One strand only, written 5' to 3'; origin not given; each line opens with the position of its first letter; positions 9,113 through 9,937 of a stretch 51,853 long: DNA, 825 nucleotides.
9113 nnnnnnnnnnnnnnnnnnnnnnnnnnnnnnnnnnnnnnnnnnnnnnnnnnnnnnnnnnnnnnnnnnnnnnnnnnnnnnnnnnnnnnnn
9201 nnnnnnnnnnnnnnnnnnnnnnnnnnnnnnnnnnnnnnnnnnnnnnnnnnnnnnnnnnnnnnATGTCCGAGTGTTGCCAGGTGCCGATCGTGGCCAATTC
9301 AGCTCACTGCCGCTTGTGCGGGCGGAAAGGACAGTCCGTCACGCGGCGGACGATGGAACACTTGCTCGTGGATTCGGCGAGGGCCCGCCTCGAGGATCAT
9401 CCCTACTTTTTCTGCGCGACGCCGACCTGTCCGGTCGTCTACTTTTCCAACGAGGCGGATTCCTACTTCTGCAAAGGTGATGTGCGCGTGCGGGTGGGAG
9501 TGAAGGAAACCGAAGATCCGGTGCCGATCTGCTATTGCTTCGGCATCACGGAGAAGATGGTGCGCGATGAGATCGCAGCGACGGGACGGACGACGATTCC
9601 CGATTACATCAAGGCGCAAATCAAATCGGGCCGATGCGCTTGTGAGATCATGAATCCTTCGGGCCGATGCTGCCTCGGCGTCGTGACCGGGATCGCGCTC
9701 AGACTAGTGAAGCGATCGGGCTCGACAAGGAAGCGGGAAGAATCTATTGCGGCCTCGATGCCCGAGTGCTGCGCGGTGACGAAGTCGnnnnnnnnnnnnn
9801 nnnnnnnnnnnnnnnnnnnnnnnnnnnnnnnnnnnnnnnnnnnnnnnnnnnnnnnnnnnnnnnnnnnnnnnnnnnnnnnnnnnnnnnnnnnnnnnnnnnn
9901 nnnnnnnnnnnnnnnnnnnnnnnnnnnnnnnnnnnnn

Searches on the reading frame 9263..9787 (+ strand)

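Call 8: search_protein_families(library=pfam, max_evalue=0.1, proteins=[window:9263-9787:+])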
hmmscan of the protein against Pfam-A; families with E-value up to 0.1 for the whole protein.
seq(175 aa): 2 families
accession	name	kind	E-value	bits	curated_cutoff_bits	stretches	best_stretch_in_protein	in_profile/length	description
PF18423.6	zf_CopZ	-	1.7e-18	66.7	28.4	1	14-75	2-62/62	Zinc binding domain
PF04324.20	Fer2_BFD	-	3.2e-05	24.6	26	1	89-127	2-37/50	BFD-like [2Fe-2S] binding domain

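Call 9: search_protein_families(library=ncbifam, max_evalue=0.1, proteins=[window:9263-9787:+])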
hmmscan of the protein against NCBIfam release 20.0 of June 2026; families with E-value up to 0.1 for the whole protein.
seq(175 aa): 3 families
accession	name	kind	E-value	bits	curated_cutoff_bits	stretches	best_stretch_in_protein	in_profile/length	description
NF047645.1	CopZ_Nterm_CC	equivalog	2.9e-42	144.1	100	1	1-141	1-137/138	putative iron-sulfur cluster-binding metallochaperone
NF045877.1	CopZ_Nterm_CU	equivalog_domain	1e-25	90.6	190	1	9-141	20-152/161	Csac_0668 family 2Fe-2S cluster-binding (seleno)protein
TIGR02000.1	NifU_proper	equivalog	0.0012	18.3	273.3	1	82-126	129-173/290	Fe-S cluster assembly protein NifU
